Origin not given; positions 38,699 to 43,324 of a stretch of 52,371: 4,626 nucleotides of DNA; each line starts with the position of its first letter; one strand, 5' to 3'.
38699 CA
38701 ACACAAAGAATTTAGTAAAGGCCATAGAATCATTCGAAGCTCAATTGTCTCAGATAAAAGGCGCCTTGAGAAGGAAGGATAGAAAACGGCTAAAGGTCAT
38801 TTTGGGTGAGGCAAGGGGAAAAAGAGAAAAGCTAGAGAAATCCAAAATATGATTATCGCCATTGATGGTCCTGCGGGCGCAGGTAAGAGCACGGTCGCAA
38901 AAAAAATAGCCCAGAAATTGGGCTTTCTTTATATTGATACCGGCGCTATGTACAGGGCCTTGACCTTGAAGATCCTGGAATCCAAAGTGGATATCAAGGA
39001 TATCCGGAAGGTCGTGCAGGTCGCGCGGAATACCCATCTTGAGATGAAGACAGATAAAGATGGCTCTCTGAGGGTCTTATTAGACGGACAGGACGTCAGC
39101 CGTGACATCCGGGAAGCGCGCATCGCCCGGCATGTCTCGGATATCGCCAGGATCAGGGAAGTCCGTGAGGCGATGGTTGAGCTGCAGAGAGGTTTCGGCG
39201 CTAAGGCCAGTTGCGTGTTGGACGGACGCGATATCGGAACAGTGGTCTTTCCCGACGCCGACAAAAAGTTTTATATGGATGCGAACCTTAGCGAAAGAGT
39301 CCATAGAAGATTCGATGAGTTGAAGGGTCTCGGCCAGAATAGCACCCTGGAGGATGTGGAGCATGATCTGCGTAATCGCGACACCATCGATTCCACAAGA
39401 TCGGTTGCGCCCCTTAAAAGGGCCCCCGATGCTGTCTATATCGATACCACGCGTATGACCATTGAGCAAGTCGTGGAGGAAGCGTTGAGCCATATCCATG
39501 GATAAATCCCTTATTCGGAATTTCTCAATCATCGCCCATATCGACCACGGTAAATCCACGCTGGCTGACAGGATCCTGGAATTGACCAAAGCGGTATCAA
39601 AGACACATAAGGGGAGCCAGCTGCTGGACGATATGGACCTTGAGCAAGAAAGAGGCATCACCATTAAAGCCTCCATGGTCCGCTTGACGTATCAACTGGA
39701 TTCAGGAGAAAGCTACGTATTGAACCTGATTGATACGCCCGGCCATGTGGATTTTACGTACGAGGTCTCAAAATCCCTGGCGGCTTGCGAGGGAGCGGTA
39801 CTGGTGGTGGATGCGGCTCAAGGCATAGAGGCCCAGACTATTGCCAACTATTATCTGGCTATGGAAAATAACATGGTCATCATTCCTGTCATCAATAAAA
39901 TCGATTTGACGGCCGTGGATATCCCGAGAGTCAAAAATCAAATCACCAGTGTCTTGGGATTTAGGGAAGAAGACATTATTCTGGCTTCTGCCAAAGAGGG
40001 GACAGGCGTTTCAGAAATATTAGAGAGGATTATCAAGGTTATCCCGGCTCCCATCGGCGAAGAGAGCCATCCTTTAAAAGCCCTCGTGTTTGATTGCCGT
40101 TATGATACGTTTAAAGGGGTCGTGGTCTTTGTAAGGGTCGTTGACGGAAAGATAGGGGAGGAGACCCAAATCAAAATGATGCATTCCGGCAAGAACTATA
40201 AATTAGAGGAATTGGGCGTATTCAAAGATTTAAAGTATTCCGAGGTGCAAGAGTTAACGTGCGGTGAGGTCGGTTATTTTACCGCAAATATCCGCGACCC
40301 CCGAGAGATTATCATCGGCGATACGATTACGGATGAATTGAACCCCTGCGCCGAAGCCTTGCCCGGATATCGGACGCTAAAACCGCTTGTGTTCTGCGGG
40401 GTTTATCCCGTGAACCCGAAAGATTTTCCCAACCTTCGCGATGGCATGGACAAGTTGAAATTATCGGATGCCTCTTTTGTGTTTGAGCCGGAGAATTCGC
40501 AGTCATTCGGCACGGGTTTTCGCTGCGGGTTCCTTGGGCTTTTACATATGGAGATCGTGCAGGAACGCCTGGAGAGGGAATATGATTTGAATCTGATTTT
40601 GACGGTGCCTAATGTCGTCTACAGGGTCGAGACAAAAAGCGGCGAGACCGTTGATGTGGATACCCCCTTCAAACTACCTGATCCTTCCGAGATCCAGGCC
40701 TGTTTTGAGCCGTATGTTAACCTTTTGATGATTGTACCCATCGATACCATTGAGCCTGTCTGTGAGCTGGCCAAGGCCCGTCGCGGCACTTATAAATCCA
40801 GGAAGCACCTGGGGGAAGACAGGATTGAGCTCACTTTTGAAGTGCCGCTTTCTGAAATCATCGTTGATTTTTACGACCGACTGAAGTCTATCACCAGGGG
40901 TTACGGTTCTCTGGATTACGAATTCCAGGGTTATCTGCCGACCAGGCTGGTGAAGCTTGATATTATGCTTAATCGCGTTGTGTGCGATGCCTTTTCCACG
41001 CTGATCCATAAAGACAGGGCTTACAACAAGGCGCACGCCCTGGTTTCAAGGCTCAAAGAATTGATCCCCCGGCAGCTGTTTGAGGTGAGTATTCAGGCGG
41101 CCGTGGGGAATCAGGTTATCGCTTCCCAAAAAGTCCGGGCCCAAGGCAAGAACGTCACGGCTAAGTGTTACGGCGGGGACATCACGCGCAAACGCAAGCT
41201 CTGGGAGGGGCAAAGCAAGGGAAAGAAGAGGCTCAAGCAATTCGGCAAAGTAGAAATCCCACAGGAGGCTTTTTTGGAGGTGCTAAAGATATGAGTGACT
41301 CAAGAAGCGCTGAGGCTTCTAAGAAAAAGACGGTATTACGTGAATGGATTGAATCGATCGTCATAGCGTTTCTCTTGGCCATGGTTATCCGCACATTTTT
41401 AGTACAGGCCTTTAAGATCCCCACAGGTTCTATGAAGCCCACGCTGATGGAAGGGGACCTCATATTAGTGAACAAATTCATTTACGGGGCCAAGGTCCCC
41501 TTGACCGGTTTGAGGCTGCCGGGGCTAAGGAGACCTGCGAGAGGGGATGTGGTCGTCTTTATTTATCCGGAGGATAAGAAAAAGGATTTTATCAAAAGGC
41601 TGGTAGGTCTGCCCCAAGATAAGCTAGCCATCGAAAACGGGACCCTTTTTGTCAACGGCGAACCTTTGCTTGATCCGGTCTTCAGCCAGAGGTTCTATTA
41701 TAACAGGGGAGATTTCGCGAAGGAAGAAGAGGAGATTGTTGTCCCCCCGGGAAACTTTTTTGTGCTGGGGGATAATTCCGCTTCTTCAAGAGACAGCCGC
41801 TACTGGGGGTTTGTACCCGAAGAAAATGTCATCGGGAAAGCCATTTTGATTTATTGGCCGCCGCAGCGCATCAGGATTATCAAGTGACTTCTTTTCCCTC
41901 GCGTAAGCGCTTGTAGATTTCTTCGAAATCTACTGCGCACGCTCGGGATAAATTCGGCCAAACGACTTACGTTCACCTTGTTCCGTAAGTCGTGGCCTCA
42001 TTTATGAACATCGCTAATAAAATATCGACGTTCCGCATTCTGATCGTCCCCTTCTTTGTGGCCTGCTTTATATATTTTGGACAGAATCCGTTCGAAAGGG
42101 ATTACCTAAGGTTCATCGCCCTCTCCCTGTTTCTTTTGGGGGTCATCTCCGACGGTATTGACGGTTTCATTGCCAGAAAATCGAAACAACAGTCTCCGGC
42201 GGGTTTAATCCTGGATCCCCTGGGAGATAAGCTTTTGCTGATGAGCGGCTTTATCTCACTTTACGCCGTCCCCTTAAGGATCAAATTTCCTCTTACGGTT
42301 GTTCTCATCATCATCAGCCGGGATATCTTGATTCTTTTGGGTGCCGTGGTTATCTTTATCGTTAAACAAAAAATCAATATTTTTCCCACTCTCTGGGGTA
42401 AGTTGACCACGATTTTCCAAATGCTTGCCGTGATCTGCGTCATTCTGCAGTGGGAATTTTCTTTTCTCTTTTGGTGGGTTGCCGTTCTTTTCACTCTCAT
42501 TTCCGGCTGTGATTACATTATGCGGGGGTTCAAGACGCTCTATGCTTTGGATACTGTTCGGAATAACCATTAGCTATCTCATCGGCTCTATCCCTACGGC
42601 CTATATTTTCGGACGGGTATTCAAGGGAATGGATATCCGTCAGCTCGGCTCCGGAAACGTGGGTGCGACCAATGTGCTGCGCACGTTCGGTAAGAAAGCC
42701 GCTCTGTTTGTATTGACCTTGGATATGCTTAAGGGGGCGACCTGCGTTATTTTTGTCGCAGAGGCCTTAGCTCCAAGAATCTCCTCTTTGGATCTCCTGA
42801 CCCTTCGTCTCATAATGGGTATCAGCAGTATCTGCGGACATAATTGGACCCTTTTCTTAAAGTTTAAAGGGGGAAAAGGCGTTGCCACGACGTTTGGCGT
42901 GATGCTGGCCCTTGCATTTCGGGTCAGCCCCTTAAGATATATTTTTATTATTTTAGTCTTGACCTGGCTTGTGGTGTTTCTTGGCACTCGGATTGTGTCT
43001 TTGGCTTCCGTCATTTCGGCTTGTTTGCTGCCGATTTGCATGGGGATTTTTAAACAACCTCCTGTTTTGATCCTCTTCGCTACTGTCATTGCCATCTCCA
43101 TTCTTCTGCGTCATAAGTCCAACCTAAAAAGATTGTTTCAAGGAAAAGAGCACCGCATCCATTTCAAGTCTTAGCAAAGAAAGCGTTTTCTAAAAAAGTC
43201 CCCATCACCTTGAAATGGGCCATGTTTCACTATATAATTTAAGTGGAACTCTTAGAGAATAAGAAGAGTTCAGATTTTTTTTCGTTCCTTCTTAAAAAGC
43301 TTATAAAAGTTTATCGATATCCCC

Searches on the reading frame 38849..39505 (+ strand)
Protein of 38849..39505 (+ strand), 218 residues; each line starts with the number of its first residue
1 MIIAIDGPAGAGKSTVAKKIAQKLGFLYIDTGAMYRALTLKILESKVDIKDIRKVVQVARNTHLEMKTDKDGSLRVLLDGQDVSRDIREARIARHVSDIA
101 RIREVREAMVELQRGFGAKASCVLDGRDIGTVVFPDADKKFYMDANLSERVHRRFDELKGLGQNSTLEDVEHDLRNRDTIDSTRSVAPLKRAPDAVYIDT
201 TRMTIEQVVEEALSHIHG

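Call 17: search_protein_families(library=pfam, proteins=[window:38849-39505:+], max_evalue=0.001)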
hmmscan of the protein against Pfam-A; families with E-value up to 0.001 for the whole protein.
window:38849-39505:+ (218 aa): 8 families
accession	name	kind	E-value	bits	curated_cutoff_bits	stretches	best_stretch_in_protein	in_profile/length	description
PF02224.24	Cytidylate_kin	-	4.9e-75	252.3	26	1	3-217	1-210/211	Cytidylate kinase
PF13189.12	Cytidylate_kin2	-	6.7e-08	33.3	28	1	2-168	1-141/176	Cytidylate kinase-like family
PF13207.12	AAA_17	-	1.6e-07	32.2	27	1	7-84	2-82/136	AAA domain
PF13238.12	AAA_18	-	1e-06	29.7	29.4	1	3-153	1-107/128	AAA domain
PF00406.28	ADK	-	0.00022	21.8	26.8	1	7-41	3-37/151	Adenylate kinase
PF13671.12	AAA_33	-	0.00037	21.2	27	0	4-40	3-39/143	AAA domain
PF01202.28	SKI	-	0.00063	20.3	22.1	0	10-32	2-24/159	Shikimate kinase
PF00485.24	PRK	-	0.00073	19.8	22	0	2-55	1-56/196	Phosphoribulokinase / Uridine kinase family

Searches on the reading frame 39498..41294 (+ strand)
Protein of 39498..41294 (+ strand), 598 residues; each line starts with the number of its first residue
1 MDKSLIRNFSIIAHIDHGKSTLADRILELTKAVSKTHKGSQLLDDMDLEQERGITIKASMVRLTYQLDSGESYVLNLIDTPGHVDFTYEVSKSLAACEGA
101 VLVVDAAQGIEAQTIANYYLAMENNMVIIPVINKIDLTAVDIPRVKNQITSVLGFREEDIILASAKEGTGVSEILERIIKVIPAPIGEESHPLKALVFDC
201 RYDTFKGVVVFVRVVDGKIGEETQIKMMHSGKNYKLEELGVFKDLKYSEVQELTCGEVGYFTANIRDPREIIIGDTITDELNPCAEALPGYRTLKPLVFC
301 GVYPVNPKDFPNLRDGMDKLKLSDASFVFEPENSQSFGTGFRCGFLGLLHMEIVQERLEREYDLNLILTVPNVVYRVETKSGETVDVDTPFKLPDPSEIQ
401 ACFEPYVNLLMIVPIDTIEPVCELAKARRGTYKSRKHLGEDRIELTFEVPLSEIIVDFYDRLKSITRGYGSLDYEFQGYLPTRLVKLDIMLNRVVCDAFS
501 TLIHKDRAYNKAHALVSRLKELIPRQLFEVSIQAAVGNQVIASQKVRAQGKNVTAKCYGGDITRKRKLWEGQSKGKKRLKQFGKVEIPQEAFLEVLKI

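Call 17: search_protein_families(library=pfam, proteins=[window:39498-41294:+], max_evalue=0.001)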
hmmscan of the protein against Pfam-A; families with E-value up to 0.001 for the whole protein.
window:39498-41294:+ (598 aa): 9 families
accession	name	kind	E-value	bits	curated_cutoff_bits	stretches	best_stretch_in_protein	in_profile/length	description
PF00009.33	GTP_EFTU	-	1.2e-53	182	26.5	1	6-183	3-187/188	Elongation factor Tu GTP binding domain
PF06421.17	LepA_C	-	1.4e-42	144.6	29.7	1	492-597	2-107/107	GTP-binding protein LepA C-terminus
PF00679.30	EFG_C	-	4.5e-19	68.7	27.9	1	403-488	3-87/89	Elongation factor G C-terminus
PF03144.31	GTP_EFTU_D2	-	1.6e-07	32.1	30.3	1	207-278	1-73/73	Elongation factor Tu domain 2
PF22042.2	EF-G_D2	-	3.2e-06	27.6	27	1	192-260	1-67/84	Elongation factor G domain 2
PF16658.11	RF3_C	-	0.00011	22.4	40.1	1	294-370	7-80/132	Class II release factor RF3, C-terminal domain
PF14492.12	EFG_III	-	0.00016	22.1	27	1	295-368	3-73/75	Elongation Factor G, domain III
PF00071.28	Ras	-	0.00018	21.5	21.6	1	49-182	25-160/162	Ras family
PF01926.29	MMR_HSR1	-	0.00034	21.1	21.9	0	16-134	9-113/113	50S ribosome-binding GTPase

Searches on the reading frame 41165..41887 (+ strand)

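Call 18: search_protein_families(library=pfam, proteins=[window:41165-41887:+], max_evalue=0.01)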
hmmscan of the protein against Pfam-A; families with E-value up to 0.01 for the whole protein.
window:41165-41887:+ (240 aa): 1 family
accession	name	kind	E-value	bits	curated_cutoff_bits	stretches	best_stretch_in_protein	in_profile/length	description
PF10502.14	Peptidase_S26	-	4.6e-52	176.8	22.9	1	59-231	2-168/168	Signal peptidase, peptidase S26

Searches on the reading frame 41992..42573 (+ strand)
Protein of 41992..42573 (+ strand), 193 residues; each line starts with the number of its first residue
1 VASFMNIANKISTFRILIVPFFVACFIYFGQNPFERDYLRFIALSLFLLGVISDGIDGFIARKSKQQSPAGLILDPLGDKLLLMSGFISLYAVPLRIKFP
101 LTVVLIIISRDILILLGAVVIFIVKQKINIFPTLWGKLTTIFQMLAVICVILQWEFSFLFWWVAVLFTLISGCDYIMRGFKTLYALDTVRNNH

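Call 18: search_protein_families(library=pfam, proteins=[window:41992-42573:+], max_evalue=0.01)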
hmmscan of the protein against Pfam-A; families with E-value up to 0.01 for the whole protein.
window:41992-42573:+ (193 aa): 1 family
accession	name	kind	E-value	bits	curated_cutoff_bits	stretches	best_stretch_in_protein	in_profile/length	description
PF01066.26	CDP-OH_P_transf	-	6.1e-30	105.1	22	1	5-169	1-151/152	CDP-alcohol phosphatidyltransferase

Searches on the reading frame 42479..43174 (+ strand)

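Call 18: search_protein_families(library=pfam, proteins=[window:42479-43174:+], max_evalue=0.01)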
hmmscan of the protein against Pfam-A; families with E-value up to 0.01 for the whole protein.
window:42479-43174:+ (231 aa): 1 family
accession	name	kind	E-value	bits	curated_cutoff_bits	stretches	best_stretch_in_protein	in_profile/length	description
PF02660.20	G3P_acyltransf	-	9.9e-54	182.3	24.1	1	31-219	1-164/164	Glycerol-3-phosphate acyltransferase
